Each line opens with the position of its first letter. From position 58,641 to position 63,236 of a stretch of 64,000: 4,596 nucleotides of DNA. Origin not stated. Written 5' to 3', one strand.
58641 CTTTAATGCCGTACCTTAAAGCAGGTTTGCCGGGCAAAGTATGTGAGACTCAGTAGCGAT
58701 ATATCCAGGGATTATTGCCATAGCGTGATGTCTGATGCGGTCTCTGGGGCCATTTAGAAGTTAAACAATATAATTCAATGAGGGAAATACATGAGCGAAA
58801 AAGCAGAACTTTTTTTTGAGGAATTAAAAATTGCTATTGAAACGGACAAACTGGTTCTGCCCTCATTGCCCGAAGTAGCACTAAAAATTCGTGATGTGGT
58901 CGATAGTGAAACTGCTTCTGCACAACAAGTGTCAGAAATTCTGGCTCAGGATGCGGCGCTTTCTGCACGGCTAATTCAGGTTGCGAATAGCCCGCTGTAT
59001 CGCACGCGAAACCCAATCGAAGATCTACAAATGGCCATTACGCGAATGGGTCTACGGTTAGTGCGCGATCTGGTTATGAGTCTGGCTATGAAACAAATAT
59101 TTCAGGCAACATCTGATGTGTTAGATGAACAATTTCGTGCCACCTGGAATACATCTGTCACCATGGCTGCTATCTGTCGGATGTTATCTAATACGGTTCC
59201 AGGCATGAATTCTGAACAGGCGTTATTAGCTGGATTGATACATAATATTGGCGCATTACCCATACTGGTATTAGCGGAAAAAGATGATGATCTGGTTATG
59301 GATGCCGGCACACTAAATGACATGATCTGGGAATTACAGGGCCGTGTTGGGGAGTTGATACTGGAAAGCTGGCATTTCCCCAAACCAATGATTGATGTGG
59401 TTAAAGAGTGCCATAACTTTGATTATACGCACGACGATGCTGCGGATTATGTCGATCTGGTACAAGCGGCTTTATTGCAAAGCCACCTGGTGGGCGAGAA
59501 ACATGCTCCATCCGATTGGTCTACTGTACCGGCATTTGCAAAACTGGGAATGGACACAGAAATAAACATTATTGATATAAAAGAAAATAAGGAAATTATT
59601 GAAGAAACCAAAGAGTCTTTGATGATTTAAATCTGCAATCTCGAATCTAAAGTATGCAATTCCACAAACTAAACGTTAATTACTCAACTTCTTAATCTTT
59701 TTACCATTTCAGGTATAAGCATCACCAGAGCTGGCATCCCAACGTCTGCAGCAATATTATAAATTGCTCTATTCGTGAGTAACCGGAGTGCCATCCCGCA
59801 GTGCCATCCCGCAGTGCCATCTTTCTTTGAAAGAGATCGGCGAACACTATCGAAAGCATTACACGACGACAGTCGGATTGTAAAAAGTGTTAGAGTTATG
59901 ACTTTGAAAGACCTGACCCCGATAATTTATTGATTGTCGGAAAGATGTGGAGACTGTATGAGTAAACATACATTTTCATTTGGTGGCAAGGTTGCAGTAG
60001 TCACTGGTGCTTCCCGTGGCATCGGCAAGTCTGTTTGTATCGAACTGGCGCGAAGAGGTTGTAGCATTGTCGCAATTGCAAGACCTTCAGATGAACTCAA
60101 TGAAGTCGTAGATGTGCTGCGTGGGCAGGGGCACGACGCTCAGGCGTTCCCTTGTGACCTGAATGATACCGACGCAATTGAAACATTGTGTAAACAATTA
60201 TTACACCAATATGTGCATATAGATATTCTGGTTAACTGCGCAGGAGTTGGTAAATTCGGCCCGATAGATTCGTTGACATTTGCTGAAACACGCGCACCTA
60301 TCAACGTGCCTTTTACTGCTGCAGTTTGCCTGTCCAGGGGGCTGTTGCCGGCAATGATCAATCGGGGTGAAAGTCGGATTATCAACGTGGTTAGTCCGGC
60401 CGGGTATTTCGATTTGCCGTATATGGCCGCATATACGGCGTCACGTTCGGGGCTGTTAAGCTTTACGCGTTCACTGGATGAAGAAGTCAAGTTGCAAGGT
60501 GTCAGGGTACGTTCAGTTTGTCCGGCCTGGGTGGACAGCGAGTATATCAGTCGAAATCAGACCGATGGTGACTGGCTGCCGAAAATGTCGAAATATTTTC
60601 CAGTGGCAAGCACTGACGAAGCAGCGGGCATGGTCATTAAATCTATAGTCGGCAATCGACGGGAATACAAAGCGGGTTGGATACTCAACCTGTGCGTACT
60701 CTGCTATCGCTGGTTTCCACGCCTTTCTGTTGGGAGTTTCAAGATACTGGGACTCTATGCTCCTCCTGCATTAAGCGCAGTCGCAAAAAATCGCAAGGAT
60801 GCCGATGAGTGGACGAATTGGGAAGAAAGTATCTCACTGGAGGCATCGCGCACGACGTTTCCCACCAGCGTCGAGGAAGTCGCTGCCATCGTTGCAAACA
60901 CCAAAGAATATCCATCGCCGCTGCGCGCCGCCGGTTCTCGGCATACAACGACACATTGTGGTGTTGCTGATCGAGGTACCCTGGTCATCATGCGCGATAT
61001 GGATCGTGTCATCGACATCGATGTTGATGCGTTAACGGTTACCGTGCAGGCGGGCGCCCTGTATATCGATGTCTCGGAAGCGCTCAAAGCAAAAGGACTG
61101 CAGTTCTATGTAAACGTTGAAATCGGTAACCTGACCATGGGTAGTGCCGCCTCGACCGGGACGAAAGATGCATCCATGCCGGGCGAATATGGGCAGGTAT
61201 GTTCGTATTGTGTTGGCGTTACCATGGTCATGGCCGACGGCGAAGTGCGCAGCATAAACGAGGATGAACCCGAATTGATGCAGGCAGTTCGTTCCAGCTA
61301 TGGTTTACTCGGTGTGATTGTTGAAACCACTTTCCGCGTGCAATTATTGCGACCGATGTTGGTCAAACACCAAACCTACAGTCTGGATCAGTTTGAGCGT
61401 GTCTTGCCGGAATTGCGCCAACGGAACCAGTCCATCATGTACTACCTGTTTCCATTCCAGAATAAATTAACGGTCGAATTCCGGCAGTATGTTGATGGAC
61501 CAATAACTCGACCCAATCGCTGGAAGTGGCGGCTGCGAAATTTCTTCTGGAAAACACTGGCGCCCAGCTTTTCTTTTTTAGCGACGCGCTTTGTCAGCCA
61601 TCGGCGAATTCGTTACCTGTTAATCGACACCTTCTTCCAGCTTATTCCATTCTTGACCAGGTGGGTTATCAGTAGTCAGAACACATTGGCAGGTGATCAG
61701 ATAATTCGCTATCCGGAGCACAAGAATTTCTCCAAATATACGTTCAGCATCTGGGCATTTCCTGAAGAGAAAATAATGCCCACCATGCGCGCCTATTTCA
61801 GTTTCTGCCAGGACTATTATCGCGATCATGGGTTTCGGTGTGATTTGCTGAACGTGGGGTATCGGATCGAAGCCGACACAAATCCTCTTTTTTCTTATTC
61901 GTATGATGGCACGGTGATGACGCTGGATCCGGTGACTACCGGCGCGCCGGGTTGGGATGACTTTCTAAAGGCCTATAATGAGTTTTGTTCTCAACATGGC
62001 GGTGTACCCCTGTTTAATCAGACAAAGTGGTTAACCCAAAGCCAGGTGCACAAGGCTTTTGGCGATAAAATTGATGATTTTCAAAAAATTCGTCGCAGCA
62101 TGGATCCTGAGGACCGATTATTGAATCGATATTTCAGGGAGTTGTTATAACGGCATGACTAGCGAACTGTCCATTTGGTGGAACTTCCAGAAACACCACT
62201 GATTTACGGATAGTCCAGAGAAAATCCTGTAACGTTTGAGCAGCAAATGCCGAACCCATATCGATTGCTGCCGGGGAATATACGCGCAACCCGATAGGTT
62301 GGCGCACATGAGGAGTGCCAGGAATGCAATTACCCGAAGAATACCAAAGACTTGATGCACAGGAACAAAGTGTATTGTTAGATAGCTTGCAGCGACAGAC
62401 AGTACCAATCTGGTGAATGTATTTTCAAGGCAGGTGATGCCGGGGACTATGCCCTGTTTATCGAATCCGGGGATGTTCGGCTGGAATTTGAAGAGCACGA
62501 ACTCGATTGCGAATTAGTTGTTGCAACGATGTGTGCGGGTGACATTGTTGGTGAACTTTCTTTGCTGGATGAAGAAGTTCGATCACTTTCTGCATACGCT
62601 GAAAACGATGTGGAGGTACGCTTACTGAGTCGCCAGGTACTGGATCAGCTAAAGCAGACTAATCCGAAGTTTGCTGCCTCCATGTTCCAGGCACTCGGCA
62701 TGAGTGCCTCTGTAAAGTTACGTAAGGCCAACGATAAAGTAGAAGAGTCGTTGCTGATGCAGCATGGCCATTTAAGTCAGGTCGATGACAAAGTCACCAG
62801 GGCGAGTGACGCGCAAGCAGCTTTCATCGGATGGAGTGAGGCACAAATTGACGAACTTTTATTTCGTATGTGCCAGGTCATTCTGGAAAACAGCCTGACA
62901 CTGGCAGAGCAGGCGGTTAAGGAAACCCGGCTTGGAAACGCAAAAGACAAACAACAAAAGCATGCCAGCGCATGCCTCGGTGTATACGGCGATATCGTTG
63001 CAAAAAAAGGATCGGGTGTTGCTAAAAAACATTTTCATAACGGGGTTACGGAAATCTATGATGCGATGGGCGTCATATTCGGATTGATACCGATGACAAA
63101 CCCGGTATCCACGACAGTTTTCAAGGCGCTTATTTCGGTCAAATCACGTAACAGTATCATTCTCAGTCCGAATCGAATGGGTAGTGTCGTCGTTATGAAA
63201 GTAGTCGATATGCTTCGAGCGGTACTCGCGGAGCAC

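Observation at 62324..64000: Cyclic-nucleotide-binding domain fused to an AdhE-type aldehyde dehydrogenase, with two frame changes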

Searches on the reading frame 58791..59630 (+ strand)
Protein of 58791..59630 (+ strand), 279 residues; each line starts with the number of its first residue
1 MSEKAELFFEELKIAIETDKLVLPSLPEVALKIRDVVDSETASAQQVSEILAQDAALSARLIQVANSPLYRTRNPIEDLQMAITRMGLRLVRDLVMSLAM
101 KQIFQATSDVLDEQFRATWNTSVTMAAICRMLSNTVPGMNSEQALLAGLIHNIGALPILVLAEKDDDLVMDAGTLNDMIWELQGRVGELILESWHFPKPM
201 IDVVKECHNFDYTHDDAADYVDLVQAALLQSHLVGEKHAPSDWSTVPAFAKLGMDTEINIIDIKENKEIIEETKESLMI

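Call 20: search_protein_families(library=pfam, proteins=[window:58791-59630:+], max_evalue=0.001)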
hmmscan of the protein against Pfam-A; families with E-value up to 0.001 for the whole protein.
window:58791-59630:+ (279 aa): 1 family
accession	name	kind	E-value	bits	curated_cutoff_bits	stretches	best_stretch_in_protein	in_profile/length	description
PF08668.18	HDOD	-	3.4e-45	154.4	22.9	1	23-209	1-195/196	HDOD domain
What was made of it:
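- Checked: HDOD at 58791-59630 is confirmed (3.4e-45, call 20).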

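Call 31: search_protein_families(library=ncbifam, proteins=[window:58791-59630:+], max_evalue=0.001)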
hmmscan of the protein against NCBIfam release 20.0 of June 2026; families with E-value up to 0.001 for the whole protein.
window:58791-59630:+ (279 aa): 0 families

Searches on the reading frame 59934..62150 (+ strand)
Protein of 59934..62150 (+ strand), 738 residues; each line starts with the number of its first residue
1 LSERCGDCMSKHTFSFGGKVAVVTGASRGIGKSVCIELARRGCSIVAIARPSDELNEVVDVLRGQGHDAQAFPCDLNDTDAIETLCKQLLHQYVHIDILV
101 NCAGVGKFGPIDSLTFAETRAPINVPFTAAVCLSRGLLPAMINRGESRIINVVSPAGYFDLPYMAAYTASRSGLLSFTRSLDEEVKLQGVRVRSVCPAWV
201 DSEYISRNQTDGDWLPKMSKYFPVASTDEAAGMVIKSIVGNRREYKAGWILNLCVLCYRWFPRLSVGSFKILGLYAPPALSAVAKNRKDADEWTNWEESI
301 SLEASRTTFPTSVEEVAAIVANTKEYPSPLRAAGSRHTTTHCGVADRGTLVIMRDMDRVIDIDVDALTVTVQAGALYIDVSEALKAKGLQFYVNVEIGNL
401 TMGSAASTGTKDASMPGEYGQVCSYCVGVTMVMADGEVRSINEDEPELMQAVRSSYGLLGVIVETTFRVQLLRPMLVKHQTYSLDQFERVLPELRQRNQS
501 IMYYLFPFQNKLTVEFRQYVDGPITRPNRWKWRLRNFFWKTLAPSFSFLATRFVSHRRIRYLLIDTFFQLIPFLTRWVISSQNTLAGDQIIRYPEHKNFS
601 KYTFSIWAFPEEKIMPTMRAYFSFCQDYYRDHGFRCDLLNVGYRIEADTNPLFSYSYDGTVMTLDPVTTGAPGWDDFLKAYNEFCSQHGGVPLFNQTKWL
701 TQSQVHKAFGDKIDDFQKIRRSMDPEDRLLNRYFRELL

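Call 20: search_protein_families(library=pfam, proteins=[window:59934-62150:+], max_evalue=0.001)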
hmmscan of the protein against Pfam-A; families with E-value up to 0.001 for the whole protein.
window:59934-62150:+ (738 aa): 6 families
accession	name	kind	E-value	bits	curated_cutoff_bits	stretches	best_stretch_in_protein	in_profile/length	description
PF00106.31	adh_short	-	3.9e-47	160.7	26.6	1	19-205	1-187/195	short chain dehydrogenase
PF13561.12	adh_short_C2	-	5.3e-29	101.9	27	1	25-225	1-201/236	Enoyl-(Acyl carrier protein) reductase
PF01565.28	FAD_binding_4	-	3.2e-23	82.4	26.4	1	308-441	5-138/139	FAD binding domain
PF08659.16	KR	-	1.1e-10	42.2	22.6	1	22-172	4-154/180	KR domain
PF04030.19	ALO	-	3.7e-08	33.8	23.1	1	483-736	19-257/258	D-arabinono-1,4-lactone oxidase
PF01370.27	Epimerase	-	0.00025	21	20.9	1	22-106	2-75/240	NAD dependent epimerase/dehydratase family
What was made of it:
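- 59934..62150 (+): Upstream partner gene, intact: a fusion of a short-chain dehydrogenase (SDR) with a VAO-type flavoprotein (FAD_binding_4 + ALO). Pfam: adh_short 3.9e-47, FAD_binding_4 3.2e-23, ALO 3.7e-8 (call 20).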

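Call 31: search_protein_families(library=ncbifam, proteins=[window:59934-62150:+], max_evalue=0.001)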
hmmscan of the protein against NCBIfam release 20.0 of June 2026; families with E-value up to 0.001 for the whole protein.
window:59934-62150:+ (738 aa): 227 families (the best 25 are shown)
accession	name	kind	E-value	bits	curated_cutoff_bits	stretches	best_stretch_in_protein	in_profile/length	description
NF005806.0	PRK07666.1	equivalog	4.8e-40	137.3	286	1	16-206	5-195/239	3-ketoacyl-ACP reductase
NF005672.0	PRK07454.1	equivalog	1.7e-39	135.5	234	1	19-203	7-191/241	SDR family oxidoreductase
NF004825.0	PRK06181.1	equivalog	2.6e-39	135.1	215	1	15-257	3-247/268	SDR family oxidoreductase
NF005495.0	PRK07109.1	subfamily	1.5e-37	129.6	264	1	18-264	8-254/334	SDR family oxidoreductase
TIGR01963.1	PHB_DH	subfamily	5.4e-37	127.4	307.05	1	19-207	2-190/255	3-hydroxybutyrate dehydrogenase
NF040690.1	mycolate_SDR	equivalog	8.2e-37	127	380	1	19-249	9-236/265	mycolate reductase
NF009466.0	PRK12826.1-2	subfamily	2.3e-35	122.2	222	1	19-208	4-195/248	3-oxoacyl-ACP reductase FabG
NF004823.0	PRK06179.1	subfamily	5.3e-35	121.1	310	1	19-204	6-183/271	oxidoreductase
NF004521.0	PRK05866.1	equivalog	6.5e-35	120.7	368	1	12-197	34-222/294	SDR family oxidoreductase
NF005539.0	PRK07201.1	equivalog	1.3e-34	120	549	1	16-243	368-589/657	SDR family oxidoreductase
NF005594.0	PRK07326.1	equivalog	1.8e-34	119.4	271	1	17-213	5-200/237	SDR family oxidoreductase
NF009093.0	PRK12429.1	subfamily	3.7e-34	118.2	258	1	17-206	4-193/259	3-hydroxybutyrate dehydrogenase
NF005559.1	PRK07231.1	subfamily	6.2e-34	117.6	215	1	17-207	3-193/249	glucose 1-dehydrogenase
NF006070.0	PRK08213.1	subfamily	7.2e-34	117.5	279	1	11-203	5-202/259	gluconate 5-dehydrogenase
NF004514.1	PRK05855.1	equivalog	1.3e-33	116.4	455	1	11-207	306-503/578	SDR family oxidoreductase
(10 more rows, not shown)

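Call 69: find_homologous_proteins(query=window:59934-62147:+, max_evalue=1e-20)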
Query window:59934-62147:+ (738 aa): 492 proteins with E <= 1e-20 among 8000 candidates; the best 120 are listed.
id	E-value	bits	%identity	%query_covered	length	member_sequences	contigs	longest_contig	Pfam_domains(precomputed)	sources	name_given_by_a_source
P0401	0.0e+0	1703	100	99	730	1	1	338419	PF08659.17,PF04030.20,PF13561.13,PF01565.29,PF00106.32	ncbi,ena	-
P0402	0.0e+0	1595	92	99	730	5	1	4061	PF08659.17,PF04030.20,PF13561.13,PF01565.29,PF00106.32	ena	-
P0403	0.0e+0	1110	64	99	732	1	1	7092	PF08659.17,PF13561.13,PF01565.29,PF00106.32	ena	-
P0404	0.0e+0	1096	65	99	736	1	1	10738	PF08659.17,PF04030.20,PF13561.13,PF01565.29,PF00106.32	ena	-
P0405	0.0e+0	1095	64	99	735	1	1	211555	PF08659.17,PF13561.13,PF01565.29,PF00106.32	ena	-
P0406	0.0e+0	1094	64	99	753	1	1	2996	PF08659.17,PF13561.13,PF01565.29,PF00106.32,PF01370.28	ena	-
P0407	0.0e+0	1093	63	98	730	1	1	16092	PF08659.17,PF13561.13,PF01565.29,PF00106.32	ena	-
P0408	0.0e+0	1089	63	99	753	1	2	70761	PF08659.17,PF13561.13,PF01565.29,PF00106.32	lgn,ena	-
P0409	0.0e+0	1086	62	99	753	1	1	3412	PF08659.17,PF13561.13,PF01565.29,PF13460.13,PF00106.32,PF01370.28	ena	-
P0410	0.0e+0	1084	62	99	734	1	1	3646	PF08659.17,PF13561.13,PF01565.29,PF00106.32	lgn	-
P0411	0.0e+0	1080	63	99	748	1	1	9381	PF08659.17,PF04030.20,PF13561.13,PF01565.29,PF13460.13,PF00106.32,PF01370.28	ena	-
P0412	0.0e+0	1079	62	99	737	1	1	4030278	PF08659.17,PF13561.13,PF01565.29,PF00106.32,PF01370.28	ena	-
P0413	0.0e+0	1076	63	99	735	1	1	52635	PF08659.17,PF13561.13,PF01565.29,PF00106.32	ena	-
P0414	0.0e+0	1074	63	99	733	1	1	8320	PF08659.17,PF13561.13,PF01565.29,PF00106.32,PF01370.28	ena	-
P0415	0.0e+0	1069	63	99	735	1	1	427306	PF08659.17,PF13561.13,PF01565.29,PF00106.32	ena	-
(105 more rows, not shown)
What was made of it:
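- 59934..62150 (+): P0401 is 100% identical and lies on the same 338,419-bp contig (call 69).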

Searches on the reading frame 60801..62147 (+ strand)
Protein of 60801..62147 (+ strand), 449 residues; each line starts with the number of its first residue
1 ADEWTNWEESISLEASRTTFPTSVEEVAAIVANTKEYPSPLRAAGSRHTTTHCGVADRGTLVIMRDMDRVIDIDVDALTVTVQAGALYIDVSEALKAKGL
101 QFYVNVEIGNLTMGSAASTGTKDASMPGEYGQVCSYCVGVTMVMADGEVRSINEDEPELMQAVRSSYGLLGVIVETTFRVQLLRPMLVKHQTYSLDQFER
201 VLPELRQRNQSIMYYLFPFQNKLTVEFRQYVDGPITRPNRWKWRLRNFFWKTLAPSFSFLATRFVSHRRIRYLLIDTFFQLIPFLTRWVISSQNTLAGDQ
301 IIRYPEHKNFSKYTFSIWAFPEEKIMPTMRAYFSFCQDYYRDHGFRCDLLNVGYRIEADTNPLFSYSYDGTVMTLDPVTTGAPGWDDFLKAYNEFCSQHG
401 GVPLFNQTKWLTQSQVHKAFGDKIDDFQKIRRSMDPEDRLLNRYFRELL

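Call 57: search_solved_structures(query=window:60801-62147:+, max_evalue=0.001)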
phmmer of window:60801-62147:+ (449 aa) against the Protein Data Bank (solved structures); distinct sequences matched with E-value up to 0.001: 32.
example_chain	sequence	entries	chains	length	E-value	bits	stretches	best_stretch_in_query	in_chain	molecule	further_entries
8qmy_A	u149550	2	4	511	1.5e-15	60.4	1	5-225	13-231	ancestral L-galactono-1,4-lactone dehydrogenase | L-galactono-1,4-lactone dehydrogenase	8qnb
8qnr_A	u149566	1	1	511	1.5e-15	60.4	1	5-225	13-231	L-galactono-1,4-lactone dehydrogenase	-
8qnc_A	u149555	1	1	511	3.3e-15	59.3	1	5-225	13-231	L-galactono-1,4-lactone dehydrogenase: A113G variant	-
7a24_z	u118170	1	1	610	1.5e-13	53.8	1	5-225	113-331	GLDH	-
7sml_A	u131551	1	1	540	9.5e-12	47.9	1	6-225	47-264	L-GALACTONO-1,4-LACTONE DEHYDROGENASE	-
8ot8_A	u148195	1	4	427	8.2e-11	44.8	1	5-181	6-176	FAD-binding protein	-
2vfr_A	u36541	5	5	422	1e-10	44.5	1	5-180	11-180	XYLITOL OXIDASE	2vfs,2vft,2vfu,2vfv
7qh2_C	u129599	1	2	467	1.2e-06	31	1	22-153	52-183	Lactate dehydrogenase (NAD(+),ferredoxin) subunit LctD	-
3pm9_A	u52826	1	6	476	2.7e-06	29.9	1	21-179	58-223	Putative oxidoreductase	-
9p1p_A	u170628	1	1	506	3e-05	26.4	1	7-183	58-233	Flavin-dependent oxidase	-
8s7n_A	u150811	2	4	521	0.00015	24.1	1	19-149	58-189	Oxidoreductase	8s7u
8s7s_A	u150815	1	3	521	0.00018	23.9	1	19-149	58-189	Oxidoreductase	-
8s7q_A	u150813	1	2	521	0.00021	23.7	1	19-149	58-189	Oxidoreductase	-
8s7w_A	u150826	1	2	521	0.00027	23.3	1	19-149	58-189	Oxidoreductase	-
9qgz_A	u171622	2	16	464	0.0004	22.7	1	50-185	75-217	Glycolate oxidase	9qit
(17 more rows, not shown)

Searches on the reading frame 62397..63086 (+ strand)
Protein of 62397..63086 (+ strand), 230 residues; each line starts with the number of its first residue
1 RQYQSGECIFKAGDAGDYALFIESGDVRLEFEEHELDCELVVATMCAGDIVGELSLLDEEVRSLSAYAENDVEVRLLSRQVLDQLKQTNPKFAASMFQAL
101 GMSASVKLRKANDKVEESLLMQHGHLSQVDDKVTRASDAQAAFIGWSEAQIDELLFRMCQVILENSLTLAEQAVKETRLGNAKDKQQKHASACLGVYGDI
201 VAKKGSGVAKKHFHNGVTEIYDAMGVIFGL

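Call 61: search_protein_representatives(protein=window:62397-63086:+)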
Query: 230 residues. Proteins with E-value up to 0.001 (for the whole library): 5301; up to 1e-10: 231; up to 1e-30: 11. The best 150 are listed.
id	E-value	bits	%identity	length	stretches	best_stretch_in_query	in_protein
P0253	1.9e-60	220.4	50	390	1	3-230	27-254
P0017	4.3e-51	189.9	46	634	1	2-230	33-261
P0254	9.4e-40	152.8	39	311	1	3-229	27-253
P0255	5.5e-37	143.8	38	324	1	3-230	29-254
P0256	9.1e-37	143.1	39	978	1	2-230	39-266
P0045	1.0e-35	139.6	37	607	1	4-230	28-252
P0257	1.0e-35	139.6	37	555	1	3-230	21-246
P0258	1.2e-35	139.3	38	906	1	5-230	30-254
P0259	1.1e-31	126.4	31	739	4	5-107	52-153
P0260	1.6e-31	125.9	33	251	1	3-225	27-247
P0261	2.0e-31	125.6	40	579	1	5-230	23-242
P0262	3.2e-30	121.7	34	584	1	1-230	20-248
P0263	1.0e-29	120.0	34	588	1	3-229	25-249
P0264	7.3e-29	117.2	35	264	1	1-230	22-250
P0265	1.0e-28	116.8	35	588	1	2-230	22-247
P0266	2.0e-28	115.8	35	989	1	4-230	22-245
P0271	1.1e-25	106.9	32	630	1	2-230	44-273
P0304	1.1e-17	80.8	33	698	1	3-210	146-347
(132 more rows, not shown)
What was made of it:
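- About 35 of the best 150 representatives of 50%-identity clusters match across the sensor-enzyme junction (call 61).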

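Call 62: search_protein_families(library=pfam, proteins=[P0256, P0258, P0266, P0304, P0253, P0271], max_evalue=0.00001)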
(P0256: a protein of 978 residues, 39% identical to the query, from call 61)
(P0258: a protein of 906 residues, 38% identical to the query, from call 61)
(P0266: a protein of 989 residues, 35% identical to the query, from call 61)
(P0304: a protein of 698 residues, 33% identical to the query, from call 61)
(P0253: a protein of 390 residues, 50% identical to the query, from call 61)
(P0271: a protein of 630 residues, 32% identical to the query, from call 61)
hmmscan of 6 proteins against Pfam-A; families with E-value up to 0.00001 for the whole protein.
P0256 (978 aa): 3 families
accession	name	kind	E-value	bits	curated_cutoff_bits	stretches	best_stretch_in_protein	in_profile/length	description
PF00171.27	Aldedh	-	2.8e-24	86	23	1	159-429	25-295/461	Aldehyde dehydrogenase family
PF07992.20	Pyr_redox_2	-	3e-20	73.3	26.1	1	616-854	74-278/291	Pyridine nucleotide-disulphide oxidoreductase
PF00027.35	cNMP_binding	-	1.6e-13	50.9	27.5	1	38-126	2-88/89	Cyclic nucleotide-binding domain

P0258 (906 aa): 5 families
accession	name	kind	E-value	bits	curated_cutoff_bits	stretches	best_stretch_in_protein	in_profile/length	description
PF00106.31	adh_short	-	1.2e-39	136.3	26.6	1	606-799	1-189/195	short chain dehydrogenase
PF00171.27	Aldedh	-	2.2e-26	92.9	23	1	150-547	28-429/461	Aldehyde dehydrogenase family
PF13561.12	adh_short_C2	-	3.4e-25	89.5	27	1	614-824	3-211/236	Enoyl-(Acyl carrier protein) reductase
PF00027.35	cNMP_binding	-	9.2e-17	61.2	27.5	1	26-113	2-88/89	Cyclic nucleotide-binding domain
PF08659.16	KR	-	5.7e-11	43.1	22.6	1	608-774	3-164/180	KR domain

P0266 (989 aa): 3 families
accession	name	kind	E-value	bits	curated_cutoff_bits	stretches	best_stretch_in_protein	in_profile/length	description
PF00202.27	Aminotran_3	-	1.4e-109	366.9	30.5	1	612-984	14-403/403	Aminotransferase class-III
PF00171.27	Aldedh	-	2.1e-22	79.7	23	1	141-537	27-428/461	Aldehyde dehydrogenase family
PF00027.35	cNMP_binding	-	3.3e-14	53.1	27.5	1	19-105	2-87/89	Cyclic nucleotide-binding domain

P0304 (698 aa): 4 families
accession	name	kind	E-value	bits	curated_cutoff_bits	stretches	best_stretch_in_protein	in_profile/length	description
PF00027.35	cNMP_binding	-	7.6e-18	64.7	27.5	1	144-229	2-87/89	Cyclic nucleotide-binding domain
PF00498.31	FHA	-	3.6e-16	59.8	20.7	1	25-89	1-65/67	FHA domain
PF00171.27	Aldedh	-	3e-15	56.2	23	1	265-653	30-425/461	Aldehyde dehydrogenase family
PF16697.10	Yop-YscD_cpl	-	1.1e-06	29.2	33.2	1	25-97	19-90/94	Inner membrane component of T3SS, cytoplasmic domain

P0253 (390 aa): 2 families
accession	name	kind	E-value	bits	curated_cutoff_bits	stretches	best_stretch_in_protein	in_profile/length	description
PF00027.35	cNMP_binding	-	1.3e-14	54.3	27.5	1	25-113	2-89/89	Cyclic nucleotide-binding domain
PF00171.27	Aldedh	-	2.2e-12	46.7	23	1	144-369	22-241/461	Aldehyde dehydrogenase family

P0271 (630 aa): 2 families
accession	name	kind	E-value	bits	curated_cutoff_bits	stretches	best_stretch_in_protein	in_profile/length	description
PF00171.27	Aldedh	-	7.7e-27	94.4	23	1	156-563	16-425/461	Aldehyde dehydrogenase family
PF00027.35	cNMP_binding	-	5.7e-15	55.5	27.5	1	44-132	3-88/89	Cyclic nucleotide-binding domain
